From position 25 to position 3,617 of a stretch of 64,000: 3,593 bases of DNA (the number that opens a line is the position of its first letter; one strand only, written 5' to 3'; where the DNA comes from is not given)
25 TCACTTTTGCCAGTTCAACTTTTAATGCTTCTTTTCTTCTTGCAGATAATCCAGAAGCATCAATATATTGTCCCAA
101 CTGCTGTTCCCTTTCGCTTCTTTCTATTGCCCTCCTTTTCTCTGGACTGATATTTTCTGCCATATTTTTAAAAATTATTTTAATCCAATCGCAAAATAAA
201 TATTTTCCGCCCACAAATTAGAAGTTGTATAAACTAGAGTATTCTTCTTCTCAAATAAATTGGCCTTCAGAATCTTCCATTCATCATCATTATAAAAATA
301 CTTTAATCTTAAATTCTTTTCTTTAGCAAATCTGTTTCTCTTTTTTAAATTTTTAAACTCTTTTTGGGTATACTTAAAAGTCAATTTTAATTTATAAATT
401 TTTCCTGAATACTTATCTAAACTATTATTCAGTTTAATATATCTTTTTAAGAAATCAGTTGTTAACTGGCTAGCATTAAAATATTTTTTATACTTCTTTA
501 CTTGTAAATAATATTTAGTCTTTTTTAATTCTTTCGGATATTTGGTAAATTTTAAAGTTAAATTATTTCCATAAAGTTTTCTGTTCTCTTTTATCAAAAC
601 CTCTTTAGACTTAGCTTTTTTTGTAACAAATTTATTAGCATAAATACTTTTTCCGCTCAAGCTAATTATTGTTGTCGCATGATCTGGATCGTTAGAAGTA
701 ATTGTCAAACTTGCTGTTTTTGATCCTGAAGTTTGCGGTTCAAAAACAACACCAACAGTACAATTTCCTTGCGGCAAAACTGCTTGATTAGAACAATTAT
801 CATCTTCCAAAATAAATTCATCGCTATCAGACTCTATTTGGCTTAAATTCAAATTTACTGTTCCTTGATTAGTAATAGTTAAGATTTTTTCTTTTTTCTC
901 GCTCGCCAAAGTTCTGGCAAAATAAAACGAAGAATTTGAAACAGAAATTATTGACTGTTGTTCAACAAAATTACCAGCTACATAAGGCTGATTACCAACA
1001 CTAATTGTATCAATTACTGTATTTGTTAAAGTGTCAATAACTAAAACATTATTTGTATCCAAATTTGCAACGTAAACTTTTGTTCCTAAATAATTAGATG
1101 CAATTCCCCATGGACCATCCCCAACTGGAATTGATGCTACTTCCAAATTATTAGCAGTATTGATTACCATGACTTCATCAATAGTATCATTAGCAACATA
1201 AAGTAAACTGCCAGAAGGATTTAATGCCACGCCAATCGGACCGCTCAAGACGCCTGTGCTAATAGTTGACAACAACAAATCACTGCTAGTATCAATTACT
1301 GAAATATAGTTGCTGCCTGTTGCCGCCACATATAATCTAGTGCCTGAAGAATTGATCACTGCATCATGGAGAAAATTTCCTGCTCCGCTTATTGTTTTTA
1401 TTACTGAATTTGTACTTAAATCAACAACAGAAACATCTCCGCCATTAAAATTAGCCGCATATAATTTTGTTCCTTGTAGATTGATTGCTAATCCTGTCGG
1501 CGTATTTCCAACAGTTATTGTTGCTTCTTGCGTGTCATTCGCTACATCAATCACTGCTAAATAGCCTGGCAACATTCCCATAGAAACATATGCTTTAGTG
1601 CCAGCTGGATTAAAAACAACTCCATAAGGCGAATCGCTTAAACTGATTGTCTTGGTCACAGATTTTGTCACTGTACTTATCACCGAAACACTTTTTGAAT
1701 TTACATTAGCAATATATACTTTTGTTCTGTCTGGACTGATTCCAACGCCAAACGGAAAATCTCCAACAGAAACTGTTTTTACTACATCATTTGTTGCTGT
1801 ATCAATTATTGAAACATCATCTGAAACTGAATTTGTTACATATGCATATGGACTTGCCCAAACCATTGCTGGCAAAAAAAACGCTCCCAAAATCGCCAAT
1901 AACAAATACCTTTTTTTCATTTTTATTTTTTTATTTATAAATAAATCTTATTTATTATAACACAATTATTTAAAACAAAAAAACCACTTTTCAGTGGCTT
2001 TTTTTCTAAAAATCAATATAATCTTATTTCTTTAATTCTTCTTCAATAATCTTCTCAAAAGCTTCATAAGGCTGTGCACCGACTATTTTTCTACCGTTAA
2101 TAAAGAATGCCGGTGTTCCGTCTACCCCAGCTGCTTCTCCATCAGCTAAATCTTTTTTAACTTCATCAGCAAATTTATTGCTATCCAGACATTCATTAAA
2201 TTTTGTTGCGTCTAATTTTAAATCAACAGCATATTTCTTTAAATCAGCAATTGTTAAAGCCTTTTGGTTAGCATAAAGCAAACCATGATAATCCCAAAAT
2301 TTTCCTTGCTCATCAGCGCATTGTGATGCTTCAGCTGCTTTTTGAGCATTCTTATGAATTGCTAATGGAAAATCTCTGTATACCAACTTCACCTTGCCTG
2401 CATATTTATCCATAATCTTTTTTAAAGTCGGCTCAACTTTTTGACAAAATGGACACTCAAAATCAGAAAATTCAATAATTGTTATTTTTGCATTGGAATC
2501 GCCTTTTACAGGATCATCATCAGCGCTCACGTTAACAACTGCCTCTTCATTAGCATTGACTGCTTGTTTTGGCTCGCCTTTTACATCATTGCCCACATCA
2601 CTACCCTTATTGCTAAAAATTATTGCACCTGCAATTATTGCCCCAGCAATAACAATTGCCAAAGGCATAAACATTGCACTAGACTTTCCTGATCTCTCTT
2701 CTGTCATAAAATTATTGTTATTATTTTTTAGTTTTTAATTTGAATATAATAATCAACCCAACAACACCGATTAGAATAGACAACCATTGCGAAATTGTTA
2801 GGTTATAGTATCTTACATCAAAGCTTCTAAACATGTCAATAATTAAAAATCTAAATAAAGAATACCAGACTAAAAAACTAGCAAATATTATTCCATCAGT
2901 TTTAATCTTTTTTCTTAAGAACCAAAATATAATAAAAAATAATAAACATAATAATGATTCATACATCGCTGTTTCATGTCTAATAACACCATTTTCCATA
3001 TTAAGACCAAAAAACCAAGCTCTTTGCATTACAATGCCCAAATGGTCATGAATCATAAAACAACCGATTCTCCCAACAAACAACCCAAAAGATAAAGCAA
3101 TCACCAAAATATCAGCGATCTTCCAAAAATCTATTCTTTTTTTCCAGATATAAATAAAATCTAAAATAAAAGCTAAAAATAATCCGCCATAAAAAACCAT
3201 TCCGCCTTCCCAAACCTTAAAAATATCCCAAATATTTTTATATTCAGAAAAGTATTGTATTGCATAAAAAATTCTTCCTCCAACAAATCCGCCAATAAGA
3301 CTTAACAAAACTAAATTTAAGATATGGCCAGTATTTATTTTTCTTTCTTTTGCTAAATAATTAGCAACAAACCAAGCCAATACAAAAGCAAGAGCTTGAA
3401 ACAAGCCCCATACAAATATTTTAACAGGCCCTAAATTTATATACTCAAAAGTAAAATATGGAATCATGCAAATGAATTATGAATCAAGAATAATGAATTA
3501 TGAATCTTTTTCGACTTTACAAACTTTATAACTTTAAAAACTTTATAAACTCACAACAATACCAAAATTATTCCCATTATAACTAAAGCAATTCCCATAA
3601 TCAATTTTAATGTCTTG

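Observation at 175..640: Shared lysine-rich ~150-aa C-terminal domain on two unrelated secreted beta-propeller proteins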

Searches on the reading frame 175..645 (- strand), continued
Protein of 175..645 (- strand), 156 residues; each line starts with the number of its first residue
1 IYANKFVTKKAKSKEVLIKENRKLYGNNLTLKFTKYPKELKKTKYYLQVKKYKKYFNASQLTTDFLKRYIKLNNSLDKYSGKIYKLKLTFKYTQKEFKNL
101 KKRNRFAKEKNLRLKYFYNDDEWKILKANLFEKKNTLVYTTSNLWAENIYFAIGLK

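Call 57: fold_search(model_id=the predicted structure, library=viral)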
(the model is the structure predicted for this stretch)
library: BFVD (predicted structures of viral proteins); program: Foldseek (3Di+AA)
matches with E <= 10: 503; with E <= 0.001: 0
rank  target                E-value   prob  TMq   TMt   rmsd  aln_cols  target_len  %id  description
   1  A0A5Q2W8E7            1.2e-02  0.99  0.44  0.40   4.7       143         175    7  (no name in the UniProt tables at hand)
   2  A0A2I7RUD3            1.6e-02  0.51  0.28  0.07  15.1       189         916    6  (no name in the UniProt tables at hand)
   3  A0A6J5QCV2            3.6e-02  0.28  0.26  0.11  17.3       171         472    8  Bacteriophage lambda, Stf, side tail fibre-repeat-2 [uncultured Caudovirales phage]
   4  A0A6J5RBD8            8.8e-02  0.10  0.20  0.11  15.5       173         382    5  Uncharacterized protein [uncultured Caudovirales phage]
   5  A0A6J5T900            1.1e-01  0.28  0.29  0.15  13.8       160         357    8  Uncharacterized protein [uncultured Caudovirales phage]
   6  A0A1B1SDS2            1.1e-01  0.10  0.19  0.04  17.1       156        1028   11  (no name in the UniProt tables at hand)
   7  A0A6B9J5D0            1.5e-01  0.06  0.12  0.08  16.2       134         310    9  Tail sheath stabilizer and completion protein [Vibrio phage vB_VchM_Kuja]
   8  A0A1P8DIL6            1.9e-01  0.14  0.26  0.13  15.9       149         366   12  (no name in the UniProt tables at hand)
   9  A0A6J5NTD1            2.0e-01  0.08  0.20  0.07  14.3       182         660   11  Uncharacterized protein [uncultured Caudovirales phage]
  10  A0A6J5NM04            2.2e-01  0.11  0.24  0.12  16.3       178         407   10  Uncharacterized protein [uncultured Caudovirales phage]
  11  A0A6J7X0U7            2.4e-01  0.11  0.25  0.14  15.3       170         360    5  Carbohydrate-binding, CenC-like [uncultured Caudovirales phage]
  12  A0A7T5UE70            2.4e-01  0.10  0.22  0.10  16.6       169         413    8  (no name in the UniProt tables at hand)
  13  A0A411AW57            2.7e-01  0.04  0.13  0.12  18.8       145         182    9  Putative tail completion protein [Pantoea phage vB_PagM_LIET2]
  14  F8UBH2                3.0e-01  0.21  0.27  0.12   7.7       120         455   13  (no name in the UniProt tables at hand)
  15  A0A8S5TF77            3.2e-01  0.09  0.25  0.21  12.6       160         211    9  BACON domain-containing protein [Myoviridae sp. ct3pM2]
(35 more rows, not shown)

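Call 68: search_protein_families(library=pfam, proteins=[P0002, P0004, P0005, P0006, P0010, P0012, P0014, P0018, P0024, P0031], max_evalue=0.01)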
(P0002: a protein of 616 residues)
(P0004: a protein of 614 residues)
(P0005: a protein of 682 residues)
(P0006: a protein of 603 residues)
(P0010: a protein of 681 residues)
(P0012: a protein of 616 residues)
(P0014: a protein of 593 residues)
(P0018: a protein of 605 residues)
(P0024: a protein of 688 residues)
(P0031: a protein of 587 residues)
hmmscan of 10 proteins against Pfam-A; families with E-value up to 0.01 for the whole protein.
P0002 (616 aa): 1 family
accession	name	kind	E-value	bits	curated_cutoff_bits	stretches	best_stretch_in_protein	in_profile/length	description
PF25648.1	SFV1_VP5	-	0.0037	17.7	27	0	42-119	28-105/199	Sulfolobus filamentous virus 1 major coat protein VP5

P0004 (614 aa): 0 families

P0005 (682 aa): 2 families
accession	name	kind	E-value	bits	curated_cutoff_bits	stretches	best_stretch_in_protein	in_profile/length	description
PF13290.12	CHB_HEX_C_1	-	1.4e-16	60.7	22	1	452-520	2-67/67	Chitobiase/beta-hexosaminidase C-terminal domain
PF13287.12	Fn3_assoc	-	1.6e-13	51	23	1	474-523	10-59/59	Fn3 associated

P0006 (603 aa): 0 families

P0010 (681 aa): 2 families
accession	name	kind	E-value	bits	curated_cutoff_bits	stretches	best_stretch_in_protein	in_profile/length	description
PF13290.12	CHB_HEX_C_1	-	8.1e-14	51.8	22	1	448-514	2-64/67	Chitobiase/beta-hexosaminidase C-terminal domain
PF13287.12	Fn3_assoc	-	1.7e-12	47.7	23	1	471-520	10-59/59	Fn3 associated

P0012 (616 aa): 0 families

P0014 (593 aa): 1 family
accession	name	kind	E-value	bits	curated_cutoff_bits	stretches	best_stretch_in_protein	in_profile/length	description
PF18938.6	aRib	-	0.00048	20.3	27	0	164-189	38-63/71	Atypical Rib domain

P0018 (605 aa): 1 family
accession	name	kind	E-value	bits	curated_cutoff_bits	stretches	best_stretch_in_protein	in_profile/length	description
PF15892.11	BNR_4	-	7.3e-06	26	27.3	0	240-307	191-264/272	BNR repeat-containing family member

P0024 (688 aa): 2 families
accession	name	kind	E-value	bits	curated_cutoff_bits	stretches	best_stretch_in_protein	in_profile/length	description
PF13290.12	CHB_HEX_C_1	-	2.9e-17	62.8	22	1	452-521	1-67/67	Chitobiase/beta-hexosaminidase C-terminal domain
PF13287.12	Fn3_assoc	-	1.3e-12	48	23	1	471-524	10-59/59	Fn3 associated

P0031 (587 aa): 2 families
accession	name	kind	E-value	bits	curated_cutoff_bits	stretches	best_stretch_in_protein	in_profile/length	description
PF13287.12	Fn3_assoc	-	4.4e-18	65.6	23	1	368-419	8-59/59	Fn3 associated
PF13290.12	CHB_HEX_C_1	-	1.8e-16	60.2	22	1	349-416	6-67/67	Chitobiase/beta-hexosaminidase C-terminal domain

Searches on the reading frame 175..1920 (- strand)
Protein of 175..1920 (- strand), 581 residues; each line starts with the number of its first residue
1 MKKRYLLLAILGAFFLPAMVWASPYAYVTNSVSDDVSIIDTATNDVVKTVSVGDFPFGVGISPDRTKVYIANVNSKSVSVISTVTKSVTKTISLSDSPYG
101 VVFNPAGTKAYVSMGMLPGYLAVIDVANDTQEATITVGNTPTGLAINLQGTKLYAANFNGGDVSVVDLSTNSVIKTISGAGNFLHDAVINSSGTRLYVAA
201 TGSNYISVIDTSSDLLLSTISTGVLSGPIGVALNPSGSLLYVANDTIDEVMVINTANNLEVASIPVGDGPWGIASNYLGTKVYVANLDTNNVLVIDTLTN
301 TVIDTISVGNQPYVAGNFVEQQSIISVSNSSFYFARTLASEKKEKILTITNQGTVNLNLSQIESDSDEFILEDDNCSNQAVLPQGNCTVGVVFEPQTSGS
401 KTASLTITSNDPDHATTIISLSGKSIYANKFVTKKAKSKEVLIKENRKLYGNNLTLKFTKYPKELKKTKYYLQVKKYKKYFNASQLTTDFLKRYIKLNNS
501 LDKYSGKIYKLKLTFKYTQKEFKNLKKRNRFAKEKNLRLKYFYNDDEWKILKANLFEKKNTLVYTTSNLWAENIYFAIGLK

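Call 4: search_protein_families(library=pfam, proteins=[window:175-1920:-], max_evalue=1)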
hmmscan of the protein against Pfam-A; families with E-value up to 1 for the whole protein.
window:175-1920:- (581 aa): 16 families
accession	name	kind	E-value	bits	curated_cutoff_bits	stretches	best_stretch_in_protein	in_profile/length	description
PF21783.3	YNCE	-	2.2e-15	57.3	27.1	1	20-313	37-329/339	YNCE-like beta-propeller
PF10282.15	Lactonase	-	2.1e-08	34.2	21.7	2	94-175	35-122/344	Lactonase, 7-bladed beta-propeller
PF25174.1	Beta-prop_THOC3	-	2.3e-08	33.8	305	1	23-241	58-270/272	THOC3 beta-propeller domain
PF22073.2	Cep192_D4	-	2.8e-08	34.4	35.5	1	324-423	3-109/112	Cep192 domain 4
PF02239.22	Cytochrom_D1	-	1.1e-06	27.9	25.5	3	161-301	149-304/368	Cytochrome D1 heme domain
PF22544.2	HYDIN_VesB_CFA65-like_Ig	-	1.2e-06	29.1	25.5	1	325-423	3-99/100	HYDIN/CFA65/VesB-like, Ig-like domain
PF15780.11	ASH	-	5.5e-06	26.9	27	1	334-412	16-93/98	Abnormal spindle-like microcephaly-assoc'd, ASPM-SPD-2-Hydin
PF07610.17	DUF1573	-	7.4e-05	23.1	26.1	1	326-418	2-92/98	Protein of unknown function (DUF1573)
PF12371.14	TMEM131_like_N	-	0.00025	21.6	28.8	1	342-407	18-82/84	Transmembrane protein 131-like N-terminal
PF25168.1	Beta-prop_WDR36-Utp21_2nd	-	0.00057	19.7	84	1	128-243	188-299/335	WDR36/Utp21 second beta-propeller domain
PF24684.1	Vgb_lyase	-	0.0016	17.7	50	1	53-292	12-246/290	Virginiamycin B lyase family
PF01731.26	Arylesterase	-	0.0067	17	21.3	1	44-81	44-81/86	Arylesterase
PF22065.2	Cep192_D7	-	0.085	13.2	27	1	322-359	3-40/125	Cep192 domain 7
PF24798.1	Ig-CFAP74_4th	-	0.13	12.9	28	1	332-410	6-82/95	CFAP74 forth Ig-like domain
PF01436.27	NHL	-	0.15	12.6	20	0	225-243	1-18/28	NHL repeat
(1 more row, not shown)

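Call 7: search_protein_families(library=ncbifam, proteins=[window:175-1920:-], max_evalue=1)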
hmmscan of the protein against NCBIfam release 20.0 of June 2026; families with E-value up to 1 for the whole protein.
window:175-1920:- (581 aa): 13 families
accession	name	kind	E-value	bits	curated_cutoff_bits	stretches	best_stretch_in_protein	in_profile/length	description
TIGR02276.1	beta_rpt_yvtn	repeat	1.6e-63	210.4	27.85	7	25-62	5-42/42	beta-propeller repeat protein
TIGR03866.1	PQQ_ABC_repeats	subfamily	1.4e-42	145.8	287.3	3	22-148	9-134/310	PQQ-dependent catabolism-associated beta-propeller protein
NF052340.1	hydrazine_beta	equivalog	1.3e-29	103.4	560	4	25-71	88-134/372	hydrazine synthase subunit beta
NF052342.1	hydrazine_BC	exception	8.1e-21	73.8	1250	4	124-237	66-179/690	hydrazine synthase subunit beta-gamma fusion subunit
NF052280.1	7_blade_YncE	equivalog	9.8e-20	70.6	400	3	187-310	132-258/338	7-bladed beta-propeller protein YncE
NF048007.1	MmpL3Stblzr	equivalog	7.9e-16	58.2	600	2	72-313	67-311/366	MmpL3/TtfA transport complex stabilizer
NF052460.1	L-NosZ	equivalog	2.9e-15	55.8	700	2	121-313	26-219/480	clade III lactonase-type nitrous-oxide reductase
NF012200.0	choice_anch_D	domain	4.5e-14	52.9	45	1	314-413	5-107/108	choice-of-anchor D domain-containing protein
NF008258.1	PRK11028.1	equivalog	1.2e-07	31.2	370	1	68-257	5-207/330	6-phosphogluconolactonase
TIGR03907.1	QH_beta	equivalog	2.1e-05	23.8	223.2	2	29-85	6-64/338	quinohemoprotein amine dehydrogenase subunit beta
NF038015.2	AztD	exception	0.0019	17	400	0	17-59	309-351/356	zinc metallochaperone AztD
NF041425.1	OS_HP2_seleno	subfamily_domain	0.073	13.4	100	1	328-424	2-96/98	OS_HP2 family (seleno)protein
NF038117.1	choice_anch_I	subfamily_domain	0.22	10.4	300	1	36-74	77-115/458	choice-of-anchor I family protein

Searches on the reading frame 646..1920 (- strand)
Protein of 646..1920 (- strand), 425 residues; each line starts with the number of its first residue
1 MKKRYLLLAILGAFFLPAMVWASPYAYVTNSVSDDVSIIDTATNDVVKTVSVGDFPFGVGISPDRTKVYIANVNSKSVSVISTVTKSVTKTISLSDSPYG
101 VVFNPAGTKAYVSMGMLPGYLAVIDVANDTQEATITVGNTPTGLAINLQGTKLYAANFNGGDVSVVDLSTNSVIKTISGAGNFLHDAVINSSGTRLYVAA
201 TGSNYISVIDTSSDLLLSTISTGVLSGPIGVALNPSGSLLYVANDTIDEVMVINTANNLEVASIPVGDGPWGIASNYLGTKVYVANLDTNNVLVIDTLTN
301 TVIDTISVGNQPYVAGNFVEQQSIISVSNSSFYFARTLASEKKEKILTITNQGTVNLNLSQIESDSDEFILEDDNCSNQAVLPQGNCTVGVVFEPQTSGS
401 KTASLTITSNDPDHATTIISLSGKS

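Call 64: find_homologous_proteins(query=window:646-1920:-, max_evalue=1e-10)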
Query seq(425 aa) (425 aa): 1910 proteins with E <= 1e-10 among 8000 candidates; the best 120 are listed.
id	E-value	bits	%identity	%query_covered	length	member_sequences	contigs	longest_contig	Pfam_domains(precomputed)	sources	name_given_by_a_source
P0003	8.3e-263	889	100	100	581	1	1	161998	PF22073.3,PF10282.16,PF25174.2,PF15780.12,PF21783.3,PF02239.23,PF22544.3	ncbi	-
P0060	4.8e-166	571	65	100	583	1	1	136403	PF22073.3,PF10282.16,PF25174.2,PF21783.3,PF02239.23,PF22544.3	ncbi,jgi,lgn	ncbi:MAG: choice-of-anchor D domain-containing protein [Patescibacteria group bacterium]|jgi:YVTN fa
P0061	1.9e-160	552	62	100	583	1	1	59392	PF22073.3,PF10282.16,PF25174.2,PF21783.3,PF02239.23,PF22544.3,PF23414.2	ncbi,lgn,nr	ncbi:MAG: choice-of-anchor D domain-containing protein [Patescibacteria group bacterium]|nr:choice-o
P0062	9.4e-93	330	38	96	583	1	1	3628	PF00801.27,PF25174.2,PF23381.2,PF01731.27,PF21783.3,PF02239.23,PF24684.2,PF01436.28,PF07676.19,PF08450.19,PF18911.7,PF22494.4,PF10282.16,PF25339.2,PF03088.23,PF23414.2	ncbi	-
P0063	8.7e-81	290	30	71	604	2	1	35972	PF25174.2,PF24814.2,PF01731.27,PF13570.14,PF22807.3,PF21783.3,PF02239.23,PF24684.2,PF01436.28,PF08450.19,PF22494.4,PF10282.16,PF05694.18,PF26550.2,PF16819.12,PF23414.2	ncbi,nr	ncbi:MAG: hypothetical protein DHS20C11_20420 [Lysobacteraceae bacterium]|nr:MAG: hypothetical prote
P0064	2.7e-68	249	34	100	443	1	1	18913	PF22073.3,PF10282.16,PF25174.2,PF07610.18,PF21783.3,PF02239.23,PF22544.3,PF23414.2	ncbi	-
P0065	4.1e-67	245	39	63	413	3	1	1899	PF22494.4,PF10282.16,PF00801.27,PF25174.2,PF01731.27,PF21783.3,PF02239.23,PF01436.28,PF23414.2,PF18911.7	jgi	jgi:YVTN family beta-propeller protein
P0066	1.3e-65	240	38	72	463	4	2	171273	PF22494.4,PF10282.16,PF25174.2,PF21783.3,PF02239.23,PF01436.28,PF08450.19,PF23414.2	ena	-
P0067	2.4e-65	239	37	90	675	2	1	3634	PF22073.3,PF22494.4,PF10282.16,PF25174.2,PF21783.3,PF02239.23,PF24684.2,PF01436.28,PF08450.19,PF23414.2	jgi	jgi:YVTN family beta-propeller protein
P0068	2.7e-64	236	40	74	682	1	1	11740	PF22494.4,PF10282.16,PF16820.12,PF00801.27,PF25174.2,PF01731.27,PF21783.3,PF02239.23,PF08450.19,PF23414.2,PF18911.7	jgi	jgi:YVTN family beta-propeller protein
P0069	1.1e-63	234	31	69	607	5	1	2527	PF25174.2,PF01731.27,PF21783.3,PF02239.23,PF01436.28,PF21101.4,PF07676.19,PF08450.19,PF22494.4,PF10282.16,PF26550.2,PF23414.2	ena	-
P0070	2.1e-63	233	38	72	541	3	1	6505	PF22494.4,PF10282.16,PF00801.27,PF25174.2,PF21783.3,PF02239.23,PF24684.2,PF23742.2,PF01436.28,PF23414.2,PF18911.7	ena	-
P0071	1.4e-62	230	41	77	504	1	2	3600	PF00801.27,PF25174.2,PF23381.2,PF01731.27,PF21783.3,PF02239.23,PF24684.2,PF24796.2,PF07676.19,PF08450.19,PF18911.7,PF22494.4,PF10282.16,PF03088.23,PF23414.2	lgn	-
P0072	5.1e-61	225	42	76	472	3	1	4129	PF22494.4,PF10282.16,PF25174.2,PF21783.3,PF02239.23,PF24684.2,PF23414.2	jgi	-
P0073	5.3e-61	225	43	70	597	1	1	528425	PF22494.4,PF10282.16,PF25174.2,PF21783.3,PF02239.23,PF01436.28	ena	-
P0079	1.5e-59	220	40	89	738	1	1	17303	PF00801.27,PF25174.2,PF01731.27,PF21783.3,PF02239.23,PF24684.2,PF01436.28,PF08450.19,PF18911.7,PF22494.4,PF10282.16,PF23414.2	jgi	jgi:PGF-pre-PGF domain-containing protein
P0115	4.1e-50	189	42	70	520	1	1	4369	PF22494.4,PF10282.16,PF25174.2,PF23381.2,PF18962.8,PF21783.3,PF02239.23,PF24684.2,PF23414.2,PF18911.7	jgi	jgi:YVTN family beta-propeller protein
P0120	1.5e-49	187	41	75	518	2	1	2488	PF22494.4,PF10282.16,PF25174.2,PF18962.8,PF21783.3,PF02239.23,PF24156.3,PF23414.2,PF18911.7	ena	-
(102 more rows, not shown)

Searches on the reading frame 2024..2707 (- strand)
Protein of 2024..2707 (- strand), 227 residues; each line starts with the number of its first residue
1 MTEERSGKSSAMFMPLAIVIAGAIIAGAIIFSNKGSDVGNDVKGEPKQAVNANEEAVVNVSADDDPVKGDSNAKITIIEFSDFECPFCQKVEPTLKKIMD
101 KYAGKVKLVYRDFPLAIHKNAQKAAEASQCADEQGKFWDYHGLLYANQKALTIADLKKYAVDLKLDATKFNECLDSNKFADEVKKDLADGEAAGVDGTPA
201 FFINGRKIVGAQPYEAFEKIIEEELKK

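Call 59: search_protein_families(library=pfam, proteins=[window:2024-2707:-], max_evalue=0.0001)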
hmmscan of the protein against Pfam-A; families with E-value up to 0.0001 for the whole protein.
window:2024-2707:- (227 aa): 4 families
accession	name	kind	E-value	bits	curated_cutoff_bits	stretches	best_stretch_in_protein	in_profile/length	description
PF13462.12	Thioredoxin_4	-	7.1e-36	124.3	23.2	1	63-223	3-165/165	Thioredoxin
PF01323.26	DSBA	-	1.2e-24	87.6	25.6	1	76-221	1-190/191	DSBA-like thioredoxin domain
PF13098.12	Thioredoxin_2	-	1.4e-09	38.6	27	1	72-220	4-103/104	Thioredoxin-like domain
PF00085.26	Thioredoxin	-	4.1e-05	24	23.5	0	72-112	17-57/103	Thioredoxin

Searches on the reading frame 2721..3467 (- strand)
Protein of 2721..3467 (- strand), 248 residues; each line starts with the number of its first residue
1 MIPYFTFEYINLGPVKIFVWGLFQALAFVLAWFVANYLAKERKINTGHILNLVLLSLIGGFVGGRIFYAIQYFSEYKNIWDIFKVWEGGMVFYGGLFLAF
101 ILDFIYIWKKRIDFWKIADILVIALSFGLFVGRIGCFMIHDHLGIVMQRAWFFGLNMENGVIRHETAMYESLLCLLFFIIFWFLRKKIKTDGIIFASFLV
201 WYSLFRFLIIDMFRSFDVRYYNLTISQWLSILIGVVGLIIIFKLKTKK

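Call 59: search_protein_families(library=pfam, proteins=[window:2721-3467:-], max_evalue=0.0001)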
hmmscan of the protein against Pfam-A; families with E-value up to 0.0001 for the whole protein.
window:2721-3467:- (248 aa): 1 family
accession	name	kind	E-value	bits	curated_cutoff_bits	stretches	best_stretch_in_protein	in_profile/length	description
PF01790.23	LGT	-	1.1e-53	182.4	24.9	1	10-242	4-239/240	Prolipoprotein diacylglyceryl transferase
